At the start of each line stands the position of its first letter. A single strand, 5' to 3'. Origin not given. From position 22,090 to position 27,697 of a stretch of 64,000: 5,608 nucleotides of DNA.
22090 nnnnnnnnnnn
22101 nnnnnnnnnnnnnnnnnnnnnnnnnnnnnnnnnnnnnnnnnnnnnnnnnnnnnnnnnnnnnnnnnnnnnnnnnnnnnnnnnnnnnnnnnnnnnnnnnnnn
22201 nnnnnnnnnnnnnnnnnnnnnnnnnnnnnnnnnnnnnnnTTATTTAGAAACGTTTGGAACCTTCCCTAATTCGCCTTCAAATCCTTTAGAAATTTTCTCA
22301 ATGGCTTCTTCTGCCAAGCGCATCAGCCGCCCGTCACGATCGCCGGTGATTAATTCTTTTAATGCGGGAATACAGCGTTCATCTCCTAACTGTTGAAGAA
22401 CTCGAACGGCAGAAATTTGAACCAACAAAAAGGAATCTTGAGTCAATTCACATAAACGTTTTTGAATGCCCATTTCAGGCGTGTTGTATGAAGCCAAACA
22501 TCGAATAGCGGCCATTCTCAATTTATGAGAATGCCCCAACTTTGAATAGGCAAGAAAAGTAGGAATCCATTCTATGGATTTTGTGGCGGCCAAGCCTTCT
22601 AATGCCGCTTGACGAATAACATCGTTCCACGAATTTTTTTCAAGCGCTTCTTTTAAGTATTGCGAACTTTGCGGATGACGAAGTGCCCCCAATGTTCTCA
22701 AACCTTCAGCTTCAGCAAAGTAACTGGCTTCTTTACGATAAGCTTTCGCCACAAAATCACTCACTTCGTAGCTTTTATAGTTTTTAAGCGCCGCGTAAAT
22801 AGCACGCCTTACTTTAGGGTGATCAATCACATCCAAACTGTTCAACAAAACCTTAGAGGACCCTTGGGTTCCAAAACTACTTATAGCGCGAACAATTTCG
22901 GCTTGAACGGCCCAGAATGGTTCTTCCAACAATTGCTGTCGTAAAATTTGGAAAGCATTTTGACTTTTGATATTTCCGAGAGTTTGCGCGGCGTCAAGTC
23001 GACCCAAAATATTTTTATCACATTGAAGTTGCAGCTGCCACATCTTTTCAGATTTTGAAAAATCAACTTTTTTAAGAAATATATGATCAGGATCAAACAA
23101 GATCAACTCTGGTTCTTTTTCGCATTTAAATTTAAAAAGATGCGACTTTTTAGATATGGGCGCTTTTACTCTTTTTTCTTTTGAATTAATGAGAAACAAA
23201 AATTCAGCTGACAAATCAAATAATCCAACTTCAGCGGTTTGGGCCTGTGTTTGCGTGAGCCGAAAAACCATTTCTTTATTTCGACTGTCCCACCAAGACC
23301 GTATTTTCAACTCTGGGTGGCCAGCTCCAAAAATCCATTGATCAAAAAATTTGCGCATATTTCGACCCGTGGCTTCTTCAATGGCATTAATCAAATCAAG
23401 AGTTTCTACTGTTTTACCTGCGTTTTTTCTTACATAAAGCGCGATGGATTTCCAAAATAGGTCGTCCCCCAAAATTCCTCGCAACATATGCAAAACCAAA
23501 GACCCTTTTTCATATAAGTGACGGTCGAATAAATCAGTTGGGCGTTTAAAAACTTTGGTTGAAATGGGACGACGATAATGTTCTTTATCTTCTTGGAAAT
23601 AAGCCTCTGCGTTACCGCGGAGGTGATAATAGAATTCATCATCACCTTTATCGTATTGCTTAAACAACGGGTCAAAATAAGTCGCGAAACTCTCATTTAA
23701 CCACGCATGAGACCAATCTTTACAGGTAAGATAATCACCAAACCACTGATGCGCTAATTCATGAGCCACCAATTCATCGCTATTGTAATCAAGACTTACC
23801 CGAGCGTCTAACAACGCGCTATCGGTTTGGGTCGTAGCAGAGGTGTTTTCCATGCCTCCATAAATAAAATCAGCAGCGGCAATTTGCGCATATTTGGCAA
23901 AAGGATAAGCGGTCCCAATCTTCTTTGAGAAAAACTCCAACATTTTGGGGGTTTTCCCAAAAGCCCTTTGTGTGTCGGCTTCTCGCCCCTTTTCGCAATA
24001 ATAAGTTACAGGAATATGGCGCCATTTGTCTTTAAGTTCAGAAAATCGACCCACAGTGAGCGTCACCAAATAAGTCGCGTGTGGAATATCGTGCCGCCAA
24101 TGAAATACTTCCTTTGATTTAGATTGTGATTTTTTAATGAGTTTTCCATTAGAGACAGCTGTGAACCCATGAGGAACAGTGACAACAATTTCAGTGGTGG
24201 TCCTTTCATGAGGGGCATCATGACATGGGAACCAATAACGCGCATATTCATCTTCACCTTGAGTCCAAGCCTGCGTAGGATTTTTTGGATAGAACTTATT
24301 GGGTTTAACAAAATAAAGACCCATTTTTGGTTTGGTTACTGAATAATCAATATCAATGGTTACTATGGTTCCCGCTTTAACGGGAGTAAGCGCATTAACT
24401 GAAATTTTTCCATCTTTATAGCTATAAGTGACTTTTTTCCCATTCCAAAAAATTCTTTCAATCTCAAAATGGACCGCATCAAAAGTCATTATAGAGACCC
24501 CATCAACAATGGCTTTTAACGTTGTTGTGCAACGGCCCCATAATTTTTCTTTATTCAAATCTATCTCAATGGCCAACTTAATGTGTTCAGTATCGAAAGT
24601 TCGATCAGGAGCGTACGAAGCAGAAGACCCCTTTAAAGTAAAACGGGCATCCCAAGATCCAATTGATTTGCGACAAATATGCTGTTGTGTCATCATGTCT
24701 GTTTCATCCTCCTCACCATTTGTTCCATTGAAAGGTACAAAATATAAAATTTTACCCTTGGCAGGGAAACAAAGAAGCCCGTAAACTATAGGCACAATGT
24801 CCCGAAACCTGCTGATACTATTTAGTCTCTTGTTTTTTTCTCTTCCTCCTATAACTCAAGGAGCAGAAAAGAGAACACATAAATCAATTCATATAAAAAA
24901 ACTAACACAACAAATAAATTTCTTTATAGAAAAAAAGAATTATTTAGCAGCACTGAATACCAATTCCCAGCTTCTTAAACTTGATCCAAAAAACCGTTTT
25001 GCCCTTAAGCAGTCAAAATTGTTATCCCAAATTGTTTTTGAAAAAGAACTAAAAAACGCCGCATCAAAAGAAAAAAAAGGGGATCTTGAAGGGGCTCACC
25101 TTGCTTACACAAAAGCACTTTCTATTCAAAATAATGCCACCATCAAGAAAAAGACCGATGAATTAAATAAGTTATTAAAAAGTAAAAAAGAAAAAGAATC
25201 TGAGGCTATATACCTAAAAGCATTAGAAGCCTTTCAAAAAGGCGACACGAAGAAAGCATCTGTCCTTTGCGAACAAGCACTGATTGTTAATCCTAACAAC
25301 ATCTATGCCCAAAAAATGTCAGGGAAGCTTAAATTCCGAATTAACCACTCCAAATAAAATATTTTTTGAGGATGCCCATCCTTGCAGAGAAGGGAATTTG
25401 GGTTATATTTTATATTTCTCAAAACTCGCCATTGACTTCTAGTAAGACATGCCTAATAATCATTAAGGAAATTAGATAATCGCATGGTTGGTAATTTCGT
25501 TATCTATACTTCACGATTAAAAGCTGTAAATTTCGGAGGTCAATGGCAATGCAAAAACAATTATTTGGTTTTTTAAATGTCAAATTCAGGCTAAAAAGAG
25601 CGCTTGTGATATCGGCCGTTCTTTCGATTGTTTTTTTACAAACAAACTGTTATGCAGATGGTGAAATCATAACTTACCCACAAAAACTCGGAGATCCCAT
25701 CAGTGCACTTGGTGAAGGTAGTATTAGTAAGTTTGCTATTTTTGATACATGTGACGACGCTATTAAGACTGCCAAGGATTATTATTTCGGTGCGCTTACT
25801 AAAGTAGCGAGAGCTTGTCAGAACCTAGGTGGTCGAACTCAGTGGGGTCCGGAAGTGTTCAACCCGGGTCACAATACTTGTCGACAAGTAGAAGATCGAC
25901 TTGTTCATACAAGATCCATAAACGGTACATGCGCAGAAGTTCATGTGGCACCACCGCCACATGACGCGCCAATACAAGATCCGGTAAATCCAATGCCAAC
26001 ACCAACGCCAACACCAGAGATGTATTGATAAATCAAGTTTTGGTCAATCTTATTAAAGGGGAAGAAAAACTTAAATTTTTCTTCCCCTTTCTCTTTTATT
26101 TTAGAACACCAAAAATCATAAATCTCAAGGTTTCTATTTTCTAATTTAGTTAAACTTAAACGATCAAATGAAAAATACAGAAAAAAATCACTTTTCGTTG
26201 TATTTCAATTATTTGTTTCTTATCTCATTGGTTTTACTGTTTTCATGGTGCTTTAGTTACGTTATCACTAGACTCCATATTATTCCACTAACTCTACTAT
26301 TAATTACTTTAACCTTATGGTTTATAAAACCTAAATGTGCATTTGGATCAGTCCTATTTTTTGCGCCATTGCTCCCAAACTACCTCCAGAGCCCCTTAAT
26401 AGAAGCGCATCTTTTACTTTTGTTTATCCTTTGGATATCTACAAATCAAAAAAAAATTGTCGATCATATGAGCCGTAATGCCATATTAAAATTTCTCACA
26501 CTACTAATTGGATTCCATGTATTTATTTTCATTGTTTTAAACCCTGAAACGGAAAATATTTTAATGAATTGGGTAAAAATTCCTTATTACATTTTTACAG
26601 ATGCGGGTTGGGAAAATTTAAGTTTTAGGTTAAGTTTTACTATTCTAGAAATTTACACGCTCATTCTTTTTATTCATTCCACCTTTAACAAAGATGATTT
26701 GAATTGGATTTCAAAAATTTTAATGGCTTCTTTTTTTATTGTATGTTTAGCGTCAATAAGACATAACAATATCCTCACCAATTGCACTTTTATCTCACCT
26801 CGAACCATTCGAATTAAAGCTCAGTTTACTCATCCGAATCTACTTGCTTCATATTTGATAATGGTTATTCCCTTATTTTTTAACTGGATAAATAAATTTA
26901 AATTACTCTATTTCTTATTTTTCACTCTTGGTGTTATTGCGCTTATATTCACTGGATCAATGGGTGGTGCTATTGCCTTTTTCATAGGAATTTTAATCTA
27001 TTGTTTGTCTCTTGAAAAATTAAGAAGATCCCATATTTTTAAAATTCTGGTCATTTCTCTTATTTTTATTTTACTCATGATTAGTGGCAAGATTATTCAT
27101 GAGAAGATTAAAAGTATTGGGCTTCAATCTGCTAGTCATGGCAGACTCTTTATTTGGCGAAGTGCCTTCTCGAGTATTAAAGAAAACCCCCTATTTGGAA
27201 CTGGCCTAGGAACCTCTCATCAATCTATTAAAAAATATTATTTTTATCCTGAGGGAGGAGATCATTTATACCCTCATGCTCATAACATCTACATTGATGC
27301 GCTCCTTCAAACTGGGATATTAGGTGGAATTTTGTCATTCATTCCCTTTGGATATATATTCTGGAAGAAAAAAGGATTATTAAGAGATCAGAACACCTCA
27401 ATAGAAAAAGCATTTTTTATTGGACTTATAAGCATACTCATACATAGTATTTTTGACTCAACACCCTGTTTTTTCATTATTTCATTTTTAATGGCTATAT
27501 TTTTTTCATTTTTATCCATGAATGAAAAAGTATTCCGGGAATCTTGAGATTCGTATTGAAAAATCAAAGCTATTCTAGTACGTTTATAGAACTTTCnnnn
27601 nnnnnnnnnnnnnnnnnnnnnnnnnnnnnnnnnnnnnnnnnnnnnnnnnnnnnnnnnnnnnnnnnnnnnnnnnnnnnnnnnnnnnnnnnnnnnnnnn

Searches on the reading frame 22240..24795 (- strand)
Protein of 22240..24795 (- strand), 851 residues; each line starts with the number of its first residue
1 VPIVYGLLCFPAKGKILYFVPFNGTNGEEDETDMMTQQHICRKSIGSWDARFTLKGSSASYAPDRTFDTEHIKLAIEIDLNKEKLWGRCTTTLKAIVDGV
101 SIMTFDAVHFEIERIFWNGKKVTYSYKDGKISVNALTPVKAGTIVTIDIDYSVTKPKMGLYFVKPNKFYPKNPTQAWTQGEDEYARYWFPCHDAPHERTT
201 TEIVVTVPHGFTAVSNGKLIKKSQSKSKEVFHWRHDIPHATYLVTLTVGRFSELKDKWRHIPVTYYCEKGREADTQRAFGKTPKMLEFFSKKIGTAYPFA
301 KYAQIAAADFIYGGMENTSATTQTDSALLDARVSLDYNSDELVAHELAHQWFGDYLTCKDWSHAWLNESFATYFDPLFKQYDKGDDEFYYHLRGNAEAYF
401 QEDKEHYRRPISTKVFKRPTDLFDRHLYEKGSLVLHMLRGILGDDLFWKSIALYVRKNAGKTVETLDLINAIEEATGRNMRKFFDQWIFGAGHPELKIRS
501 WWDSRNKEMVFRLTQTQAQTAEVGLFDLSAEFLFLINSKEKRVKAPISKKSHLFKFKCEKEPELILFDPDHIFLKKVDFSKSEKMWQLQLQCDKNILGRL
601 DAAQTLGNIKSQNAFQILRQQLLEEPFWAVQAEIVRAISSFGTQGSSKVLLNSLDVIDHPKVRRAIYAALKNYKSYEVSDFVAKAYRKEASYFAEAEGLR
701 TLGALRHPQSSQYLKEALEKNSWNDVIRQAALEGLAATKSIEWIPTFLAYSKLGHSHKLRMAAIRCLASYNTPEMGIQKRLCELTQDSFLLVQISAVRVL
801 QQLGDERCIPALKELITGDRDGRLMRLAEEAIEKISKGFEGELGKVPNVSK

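Call 58: search_protein_families(library=pfam, proteins=[window:22240-24795:-], max_evalue=0.00001)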
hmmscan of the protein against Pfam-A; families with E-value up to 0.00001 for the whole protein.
window:22240-24795:- (851 aa): 4 families
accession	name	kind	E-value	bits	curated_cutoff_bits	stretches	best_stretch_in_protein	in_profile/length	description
PF01433.26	Peptidase_M1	-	2.4e-52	178.1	27.7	1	278-487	2-218/218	Peptidase family M1 domain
PF13646.12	HEAT_2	-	1e-26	93.5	27.7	3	593-671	11-88/88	HEAT repeats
PF17900.6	Peptidase_M1_N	-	3.5e-22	79.8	25.8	1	69-243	2-186/186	Peptidase M1 N-terminal domain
PF03130.22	HEAT_PBS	-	9.1e-11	41.6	20.9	0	792-815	1-24/27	PBS lyase HEAT-like repeat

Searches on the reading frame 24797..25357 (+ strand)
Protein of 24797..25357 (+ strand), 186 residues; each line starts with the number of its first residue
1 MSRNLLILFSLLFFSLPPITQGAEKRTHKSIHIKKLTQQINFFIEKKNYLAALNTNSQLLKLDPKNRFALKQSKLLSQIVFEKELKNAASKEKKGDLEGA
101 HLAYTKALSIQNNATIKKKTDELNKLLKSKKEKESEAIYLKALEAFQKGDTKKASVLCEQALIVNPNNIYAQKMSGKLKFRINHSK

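Call 58: search_protein_families(library=pfam, proteins=[window:24797-25357:+], max_evalue=0.00001)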
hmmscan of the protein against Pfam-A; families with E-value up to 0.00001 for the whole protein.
window:24797-25357:+ (186 aa): 2 families
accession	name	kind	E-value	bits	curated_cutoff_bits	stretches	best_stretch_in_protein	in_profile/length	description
PF07719.23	TPR_2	-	3.5e-07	30.3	27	0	136-168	2-34/34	Tetratricopeptide repeat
PF00515.34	TPR_1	-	4.5e-07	29.9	27.8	0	136-168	2-34/34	Tetratricopeptide repeat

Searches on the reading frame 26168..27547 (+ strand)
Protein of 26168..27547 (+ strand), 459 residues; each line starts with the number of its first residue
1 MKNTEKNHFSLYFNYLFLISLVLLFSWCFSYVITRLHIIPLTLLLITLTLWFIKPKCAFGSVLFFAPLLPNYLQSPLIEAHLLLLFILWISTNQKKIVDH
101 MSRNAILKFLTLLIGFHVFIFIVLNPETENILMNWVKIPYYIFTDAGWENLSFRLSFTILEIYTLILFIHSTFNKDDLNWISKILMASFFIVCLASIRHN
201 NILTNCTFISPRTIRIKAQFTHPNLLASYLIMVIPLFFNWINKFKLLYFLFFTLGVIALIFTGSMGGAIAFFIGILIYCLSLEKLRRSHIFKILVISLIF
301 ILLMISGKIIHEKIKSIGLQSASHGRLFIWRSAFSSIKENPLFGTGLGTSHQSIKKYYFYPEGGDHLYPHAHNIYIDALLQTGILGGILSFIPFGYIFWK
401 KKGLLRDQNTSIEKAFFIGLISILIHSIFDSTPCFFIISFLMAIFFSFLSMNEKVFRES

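Call 58: search_protein_families(library=pfam, proteins=[window:26168-27547:+], max_evalue=0.00001)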
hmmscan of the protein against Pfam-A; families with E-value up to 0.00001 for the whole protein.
window:26168-27547:+ (459 aa): 1 family
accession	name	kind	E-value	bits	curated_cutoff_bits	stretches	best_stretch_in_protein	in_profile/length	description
PF04932.20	Wzy_C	-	2.2e-23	83.2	31.7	1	251-389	2-147/149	O-Antigen ligase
